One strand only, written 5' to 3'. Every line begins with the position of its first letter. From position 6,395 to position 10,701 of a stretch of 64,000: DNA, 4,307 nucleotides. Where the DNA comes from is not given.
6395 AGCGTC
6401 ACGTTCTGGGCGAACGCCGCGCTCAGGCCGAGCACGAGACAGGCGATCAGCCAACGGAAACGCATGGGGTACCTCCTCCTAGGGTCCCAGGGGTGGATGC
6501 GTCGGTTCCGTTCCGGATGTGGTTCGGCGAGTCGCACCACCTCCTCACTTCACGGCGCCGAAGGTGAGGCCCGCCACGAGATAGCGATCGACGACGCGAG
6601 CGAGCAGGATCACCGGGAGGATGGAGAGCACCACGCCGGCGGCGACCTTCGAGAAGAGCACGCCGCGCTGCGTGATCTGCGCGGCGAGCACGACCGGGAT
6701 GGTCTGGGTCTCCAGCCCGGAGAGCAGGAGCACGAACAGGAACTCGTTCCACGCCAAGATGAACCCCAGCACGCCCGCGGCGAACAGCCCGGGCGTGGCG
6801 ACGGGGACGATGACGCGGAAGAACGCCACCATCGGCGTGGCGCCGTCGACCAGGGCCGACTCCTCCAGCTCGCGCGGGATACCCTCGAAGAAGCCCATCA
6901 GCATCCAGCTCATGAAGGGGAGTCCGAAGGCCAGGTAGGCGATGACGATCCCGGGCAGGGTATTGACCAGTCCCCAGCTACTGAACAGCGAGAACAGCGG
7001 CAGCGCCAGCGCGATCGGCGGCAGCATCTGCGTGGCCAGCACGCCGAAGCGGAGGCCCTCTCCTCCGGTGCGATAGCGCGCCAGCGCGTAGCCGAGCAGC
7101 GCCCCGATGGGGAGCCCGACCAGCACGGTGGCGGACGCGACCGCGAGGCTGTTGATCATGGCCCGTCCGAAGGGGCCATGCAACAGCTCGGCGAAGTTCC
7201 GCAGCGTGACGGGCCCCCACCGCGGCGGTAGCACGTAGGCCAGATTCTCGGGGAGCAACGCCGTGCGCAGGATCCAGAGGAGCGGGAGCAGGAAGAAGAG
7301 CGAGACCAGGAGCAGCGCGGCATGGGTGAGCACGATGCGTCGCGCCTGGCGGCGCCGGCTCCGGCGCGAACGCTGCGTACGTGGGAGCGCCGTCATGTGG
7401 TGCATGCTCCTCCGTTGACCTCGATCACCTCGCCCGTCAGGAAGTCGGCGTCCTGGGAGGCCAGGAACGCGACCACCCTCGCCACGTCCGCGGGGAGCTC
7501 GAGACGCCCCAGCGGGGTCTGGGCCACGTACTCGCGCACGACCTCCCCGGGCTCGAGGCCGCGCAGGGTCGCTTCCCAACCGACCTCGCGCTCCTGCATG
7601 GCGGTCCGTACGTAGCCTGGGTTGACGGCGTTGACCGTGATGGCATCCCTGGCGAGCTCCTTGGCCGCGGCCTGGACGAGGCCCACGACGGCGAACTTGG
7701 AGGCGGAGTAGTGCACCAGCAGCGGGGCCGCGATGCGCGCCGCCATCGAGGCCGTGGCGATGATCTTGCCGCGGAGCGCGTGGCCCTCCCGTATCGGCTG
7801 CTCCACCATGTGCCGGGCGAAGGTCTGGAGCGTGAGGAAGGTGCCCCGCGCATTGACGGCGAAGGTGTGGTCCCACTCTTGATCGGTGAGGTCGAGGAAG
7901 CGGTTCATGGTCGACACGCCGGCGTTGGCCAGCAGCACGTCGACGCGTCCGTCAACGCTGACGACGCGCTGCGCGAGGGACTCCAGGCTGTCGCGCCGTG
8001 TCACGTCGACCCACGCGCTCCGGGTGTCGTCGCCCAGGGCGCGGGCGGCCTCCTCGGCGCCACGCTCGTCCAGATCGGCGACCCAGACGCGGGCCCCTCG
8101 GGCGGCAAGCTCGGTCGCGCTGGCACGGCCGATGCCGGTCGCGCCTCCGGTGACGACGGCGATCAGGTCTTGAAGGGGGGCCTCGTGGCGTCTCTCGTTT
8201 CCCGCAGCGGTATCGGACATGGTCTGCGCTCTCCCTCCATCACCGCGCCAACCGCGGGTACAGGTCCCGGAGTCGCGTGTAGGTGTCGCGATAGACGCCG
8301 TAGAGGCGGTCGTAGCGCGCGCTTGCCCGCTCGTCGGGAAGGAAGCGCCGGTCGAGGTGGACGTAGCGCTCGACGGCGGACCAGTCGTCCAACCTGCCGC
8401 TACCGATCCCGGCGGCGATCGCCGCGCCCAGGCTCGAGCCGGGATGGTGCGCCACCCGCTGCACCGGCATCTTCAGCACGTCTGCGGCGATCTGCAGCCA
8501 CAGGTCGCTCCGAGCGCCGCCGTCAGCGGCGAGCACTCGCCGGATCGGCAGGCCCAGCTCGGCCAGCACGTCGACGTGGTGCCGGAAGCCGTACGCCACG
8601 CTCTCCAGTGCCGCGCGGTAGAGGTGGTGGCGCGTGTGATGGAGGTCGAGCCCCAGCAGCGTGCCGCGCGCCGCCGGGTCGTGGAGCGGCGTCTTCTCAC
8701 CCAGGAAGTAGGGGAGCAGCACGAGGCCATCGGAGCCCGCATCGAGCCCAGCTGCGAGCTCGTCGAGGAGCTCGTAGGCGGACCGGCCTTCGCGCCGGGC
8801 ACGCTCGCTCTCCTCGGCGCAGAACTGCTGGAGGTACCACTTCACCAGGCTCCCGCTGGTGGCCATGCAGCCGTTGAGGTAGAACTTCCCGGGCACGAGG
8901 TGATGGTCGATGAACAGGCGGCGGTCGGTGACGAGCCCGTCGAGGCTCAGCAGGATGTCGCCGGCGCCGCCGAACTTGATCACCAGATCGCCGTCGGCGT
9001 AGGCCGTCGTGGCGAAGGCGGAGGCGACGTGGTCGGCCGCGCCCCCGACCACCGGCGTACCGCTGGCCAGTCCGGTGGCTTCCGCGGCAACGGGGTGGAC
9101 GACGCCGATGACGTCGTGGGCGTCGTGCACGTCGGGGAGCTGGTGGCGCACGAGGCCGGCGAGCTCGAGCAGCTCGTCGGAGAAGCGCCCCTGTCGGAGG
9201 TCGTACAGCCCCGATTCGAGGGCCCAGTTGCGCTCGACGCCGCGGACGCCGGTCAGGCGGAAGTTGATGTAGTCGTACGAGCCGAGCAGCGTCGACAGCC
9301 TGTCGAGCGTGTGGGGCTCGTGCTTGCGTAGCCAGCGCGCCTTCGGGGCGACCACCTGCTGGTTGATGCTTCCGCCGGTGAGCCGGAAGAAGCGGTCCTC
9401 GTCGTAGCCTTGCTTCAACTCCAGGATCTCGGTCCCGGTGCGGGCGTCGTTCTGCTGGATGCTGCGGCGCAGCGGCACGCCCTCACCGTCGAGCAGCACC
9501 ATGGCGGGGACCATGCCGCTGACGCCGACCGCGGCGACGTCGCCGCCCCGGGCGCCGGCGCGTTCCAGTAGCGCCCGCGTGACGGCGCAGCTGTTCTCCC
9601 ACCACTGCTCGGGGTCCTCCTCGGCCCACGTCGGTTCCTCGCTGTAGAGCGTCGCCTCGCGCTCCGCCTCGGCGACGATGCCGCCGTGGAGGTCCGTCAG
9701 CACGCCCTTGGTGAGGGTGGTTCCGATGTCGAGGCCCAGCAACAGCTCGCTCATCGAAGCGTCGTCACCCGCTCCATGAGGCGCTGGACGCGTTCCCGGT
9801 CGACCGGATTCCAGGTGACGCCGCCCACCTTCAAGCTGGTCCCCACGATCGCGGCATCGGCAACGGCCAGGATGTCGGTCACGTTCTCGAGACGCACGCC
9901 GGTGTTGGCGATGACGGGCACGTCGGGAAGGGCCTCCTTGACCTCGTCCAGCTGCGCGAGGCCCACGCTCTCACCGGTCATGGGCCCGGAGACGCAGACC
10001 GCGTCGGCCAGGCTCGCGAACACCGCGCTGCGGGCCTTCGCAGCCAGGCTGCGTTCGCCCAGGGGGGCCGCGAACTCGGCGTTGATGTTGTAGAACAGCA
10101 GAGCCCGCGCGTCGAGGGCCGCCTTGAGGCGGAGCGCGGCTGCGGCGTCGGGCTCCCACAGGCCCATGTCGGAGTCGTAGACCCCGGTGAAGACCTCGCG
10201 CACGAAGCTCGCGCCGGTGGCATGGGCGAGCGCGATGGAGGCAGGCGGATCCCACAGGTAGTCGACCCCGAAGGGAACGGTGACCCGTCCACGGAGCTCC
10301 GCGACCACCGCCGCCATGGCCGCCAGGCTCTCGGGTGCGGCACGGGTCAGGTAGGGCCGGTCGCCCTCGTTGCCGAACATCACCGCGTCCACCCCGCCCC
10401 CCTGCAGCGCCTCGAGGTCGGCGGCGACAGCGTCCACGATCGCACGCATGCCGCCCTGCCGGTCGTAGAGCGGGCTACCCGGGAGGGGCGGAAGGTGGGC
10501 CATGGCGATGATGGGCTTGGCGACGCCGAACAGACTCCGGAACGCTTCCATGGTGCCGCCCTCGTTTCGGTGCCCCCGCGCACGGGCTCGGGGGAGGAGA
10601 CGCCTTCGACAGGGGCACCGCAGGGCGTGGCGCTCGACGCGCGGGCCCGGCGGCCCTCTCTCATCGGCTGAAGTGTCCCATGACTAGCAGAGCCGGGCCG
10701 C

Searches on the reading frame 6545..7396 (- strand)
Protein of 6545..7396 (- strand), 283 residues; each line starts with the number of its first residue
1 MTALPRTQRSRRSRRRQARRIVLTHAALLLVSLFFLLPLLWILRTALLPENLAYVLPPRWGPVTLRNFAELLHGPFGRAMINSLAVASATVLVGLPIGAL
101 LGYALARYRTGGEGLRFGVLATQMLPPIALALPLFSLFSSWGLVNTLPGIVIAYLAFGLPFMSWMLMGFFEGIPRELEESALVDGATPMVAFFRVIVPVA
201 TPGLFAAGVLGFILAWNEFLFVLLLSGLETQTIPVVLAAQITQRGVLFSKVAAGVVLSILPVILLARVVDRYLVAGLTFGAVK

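Call 37: search_protein_families(library=ncbifam, proteins=[window:6545-7396:-], max_evalue=0.00001)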
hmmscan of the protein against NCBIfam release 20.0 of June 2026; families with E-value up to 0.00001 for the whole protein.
window:6545-7396:- (283 aa): 22 families
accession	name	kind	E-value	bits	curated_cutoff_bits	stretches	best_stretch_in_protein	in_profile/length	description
NF040932.1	ABC_arch_GlcU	equivalog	1.1e-28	100.6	340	1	22-278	3-265/272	glucose ABC transporter permease GlcU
NF008231.0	PRK10998.1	equivalog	4.9e-28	98.5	261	1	80-283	85-295/296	maltose ABC transporter permease MalG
NF008210.0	PRK10973.1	equivalog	2.4e-16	60.2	297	1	73-277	70-276/281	sn-glycerol-3-phosphate ABC transporter permease UgpE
NF011624.0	PRK15050.1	equivalog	1.8e-15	56.9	247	1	8-259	12-273/297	2-aminoethylphosphonate ABC transporter permease subunit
NF007047.0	PRK09500.1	equivalog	2.1e-15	57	326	1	24-264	7-244/257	spermidine/putrescine ABC transporter permease PotC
TIGR02141.1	modB_ABC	equivalog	6.3e-14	52.1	182.6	1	83-263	3-200/208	molybdate ABC transporter permease subunit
NF007044.0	PRK09497.1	equivalog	8.1e-12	45.2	348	0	144-264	147-267/285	spermidine/putrescine ABC transporter permease PotB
NF006939.0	PRK09421.1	equivalog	2.9e-11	43.2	262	1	79-247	11-196/230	molybdate ABC transporter permease subunit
TIGR01581.1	Mo_ABC_porter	hypoth_equivalog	6.1e-11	42.2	210.3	1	76-265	19-223/225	ABC transporter permease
NF040839.1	tungstate_WtpB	equivalog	5.9e-10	39.2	340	1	78-265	44-243/251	tungstate ABC transporter permease WtpB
TIGR03262.1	PhnU2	equivalog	1e-09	37.6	593.25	1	25-271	8-254/546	putative 2-aminoethylphosphonate ABC transporter permease subunit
TIGR03226.1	PhnU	equivalog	1.6e-09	37.7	283.45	1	146-251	178-283/311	2-aminoethylphosphonate ABC transporter permease subunit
TIGR03255.1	PhnV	equivalog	2e-09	37.5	358.7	1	16-267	9-260/270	2-aminoethylphosphonate ABC transport system, membrane component PhnV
NF008232.0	PRK10999.1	equivalog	7.4e-09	34.9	392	1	150-232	378-460/520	maltose ABC transporter permease MalF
TIGR00969.1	3a0106s02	subfamily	7.9e-09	35.4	240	1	28-266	19-265/272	sulfate ABC transporter permease subunit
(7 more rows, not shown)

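Call 50: find_encoding_contigs(protein=window:6545-7396:-, flank=4000, max_places=10)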
Protein window:6545-7396:- (283 aa): no gene with exactly this product is on record in the collection.

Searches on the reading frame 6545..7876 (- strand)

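Call 8: search_protein_families(library=pfam, proteins=[window:6545-7876:-])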
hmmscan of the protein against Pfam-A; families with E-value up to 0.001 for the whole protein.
window:6545-7876:- (443 aa): 1 family
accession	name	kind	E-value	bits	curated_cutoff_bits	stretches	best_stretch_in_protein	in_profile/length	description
PF00528.27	BPD_transp_1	-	2.7e-17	63.5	26.4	1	254-431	1-180/184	Binding-protein-dependent transport system inner membrane component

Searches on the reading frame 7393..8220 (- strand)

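Call 37: search_protein_families(library=ncbifam, proteins=[window:7393-8220:-], max_evalue=0.00001)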
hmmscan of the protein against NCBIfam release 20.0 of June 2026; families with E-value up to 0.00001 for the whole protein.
window:7393-8220:- (275 aa): 213 families (the best 25 are shown)
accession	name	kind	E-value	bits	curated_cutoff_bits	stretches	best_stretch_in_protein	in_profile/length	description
TIGR02415.1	23BDH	subfamily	1.1e-61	208.5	304.35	1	20-271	2-250/254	acetoin reductase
NF005559.1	PRK07231.1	subfamily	3.2e-60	203.7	215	1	16-273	2-248/249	glucose 1-dehydrogenase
NF004198.0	PRK05653.1-3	equivalog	1.9e-59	201.2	296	1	17-272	6-246/248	3-oxoacyl-ACP reductase FabG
NF005472.0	PRK07067.1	equivalog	1.2e-57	195.4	338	1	16-272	4-254/257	L-iditol 2-dehydrogenase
NF005309.0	PRK06841.1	subfamily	6.5e-55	186.4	286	1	13-272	10-252/255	GolD/DthD family dehydrogenase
NF004818.0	PRK06172.1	equivalog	2.3e-53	181.1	336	1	16-273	5-251/253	SDR family oxidoreductase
NF009466.0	PRK12826.1-2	subfamily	1e-52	179.1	222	1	20-273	5-245/248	3-oxoacyl-ACP reductase FabG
TIGR01830.1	3oxo_ACP_reduc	equivalog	2.7e-51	174.6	297.75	1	21-271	1-237/239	3-oxoacyl-[acyl-carrier-protein] reductase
NF004791.0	PRK06138.1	equivalog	5.1e-51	173.4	312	1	16-273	3-250/252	SDR family oxidoreductase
NF006394.0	PRK08643.1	equivalog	1.9e-49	168.4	381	1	20-272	5-254/257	(S)-acetoin forming diacetyl reductase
NF009468.0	PRK12826.1-4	equivalog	4.3e-49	167.5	318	1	16-272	5-247/256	SDR family oxidoreductase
TIGR03971.1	SDR_subfam_1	subfamily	5.5e-49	166.9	300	1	16-273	1-269/271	mycofactocin-coupled SDR family oxidoreductase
NF009093.0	PRK12429.1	subfamily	8e-49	166.2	258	1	16-271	3-255/259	3-hydroxybutyrate dehydrogenase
TIGR01963.1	PHB_DH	subfamily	1.6e-48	165.2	307.05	1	20-271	3-251/255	3-hydroxybutyrate dehydrogenase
NF004202.0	PRK05653.2-2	equivalog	1.7e-48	165.4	333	1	16-272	5-247/259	3-oxoacyl-ACP reductase FabG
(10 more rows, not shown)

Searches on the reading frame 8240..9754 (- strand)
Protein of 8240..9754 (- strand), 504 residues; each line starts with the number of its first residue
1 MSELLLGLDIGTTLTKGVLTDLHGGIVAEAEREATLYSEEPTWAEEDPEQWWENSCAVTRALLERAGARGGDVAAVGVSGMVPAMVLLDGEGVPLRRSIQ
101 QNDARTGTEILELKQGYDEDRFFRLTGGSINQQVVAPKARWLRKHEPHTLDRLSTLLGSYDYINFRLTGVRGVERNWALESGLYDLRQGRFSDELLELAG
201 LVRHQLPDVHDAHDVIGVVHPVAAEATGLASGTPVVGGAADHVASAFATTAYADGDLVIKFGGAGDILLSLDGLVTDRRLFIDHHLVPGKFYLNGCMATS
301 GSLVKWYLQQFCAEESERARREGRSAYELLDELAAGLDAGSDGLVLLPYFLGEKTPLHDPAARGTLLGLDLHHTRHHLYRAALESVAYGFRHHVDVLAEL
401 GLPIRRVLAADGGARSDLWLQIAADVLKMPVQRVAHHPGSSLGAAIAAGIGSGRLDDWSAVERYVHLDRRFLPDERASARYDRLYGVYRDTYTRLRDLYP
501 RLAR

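Call 8: search_protein_families(library=pfam, proteins=[window:8240-9754:-])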
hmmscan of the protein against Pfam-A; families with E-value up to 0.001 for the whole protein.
window:8240-9754:- (504 aa): 2 families
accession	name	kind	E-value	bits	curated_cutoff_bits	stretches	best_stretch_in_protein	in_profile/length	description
PF00370.27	FGGY_N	-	7.5e-53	180.1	28.8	1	5-247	2-244/245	FGGY family of carbohydrate kinases, N-terminal domain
PF02782.22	FGGY_C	-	4.9e-38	131.3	27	1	286-450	33-196/198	FGGY family of carbohydrate kinases, C-terminal domain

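Call 37: search_protein_families(library=ncbifam, proteins=[window:8240-9754:-], max_evalue=0.00001)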
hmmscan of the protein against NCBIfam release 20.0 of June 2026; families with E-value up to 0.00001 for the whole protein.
window:8240-9754:- (504 aa): 12 families
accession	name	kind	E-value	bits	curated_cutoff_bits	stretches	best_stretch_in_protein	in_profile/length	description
TIGR01312.1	XylB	equivalog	2.7e-97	326.3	380.25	1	6-492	1-480/481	xylulokinase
TIGR01314.1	gntK_FGGY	equivalog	1.6e-66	224.9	648.55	1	5-501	2-499/505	gluconokinase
NF008187.0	PRK10939.1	equivalog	1.8e-60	205.1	528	1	3-498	4-506/521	autoinducer-2 kinase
NF011601.0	PRK15027.1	equivalog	3.3e-59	200.6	912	1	6-498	3-482/484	xylulokinase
TIGR01311.1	glycerol_kin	equivalog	1.1e-51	175.7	590.35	1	4-482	2-481/496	glycerol kinase GlpK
NF000756.0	PRK00047.1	subfamily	1e-46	159.3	498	1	3-483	5-483/502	glycerol kinase GlpK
NF003154.0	PRK04123.1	equivalog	2.9e-41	141.8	428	1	4-492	5-534/554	ribulokinase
TIGR01234.1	L-ribulokinase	equivalog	2.4e-34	119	583.25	1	122-491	145-526/536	ribulokinase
TIGR02628.1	fuculo_kin_coli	equivalog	1.5e-33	116.5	470.9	1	5-471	3-461/465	L-fuculokinase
TIGR01315.1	5C_CHO_kinase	subfamily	9.5e-32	110.4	408.7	2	285-493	311-535/541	FGGY family pentulose kinase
TIGR02627.1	rhamnulo_kin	equivalog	9.4e-17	60.7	527.95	1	63-254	58-243/454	rhamnulokinase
NF007925.0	PRK10640.1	equivalog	6.5e-14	51.2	639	1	60-254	61-249/489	rhamnulokinase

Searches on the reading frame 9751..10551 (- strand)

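Call 8: search_protein_families(library=pfam, proteins=[window:9751-10551:-])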
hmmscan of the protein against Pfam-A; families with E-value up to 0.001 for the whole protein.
window:9751-10551:- (266 aa): 1 family
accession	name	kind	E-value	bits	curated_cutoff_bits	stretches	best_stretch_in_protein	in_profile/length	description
PF03437.21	BtpA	-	2.8e-78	263.4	30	1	11-262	2-252/254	BtpA family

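Call 37: search_protein_families(library=ncbifam, proteins=[window:9751-10551:-], max_evalue=0.00001)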
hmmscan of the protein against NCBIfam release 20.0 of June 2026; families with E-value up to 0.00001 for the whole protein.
window:9751-10551:- (266 aa): 2 families
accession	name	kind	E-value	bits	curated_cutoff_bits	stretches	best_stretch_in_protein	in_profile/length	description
TIGR00259.1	thylakoid_BtpA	subfamily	6e-79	265.2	153.4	1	12-263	2-253/257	BtpA/SgcQ family protein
NF045918.1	PhsystIBiosynBtpA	equivalog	6.4e-46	156.8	400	1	6-261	3-259/261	photosystem I biogenesis protein BtpA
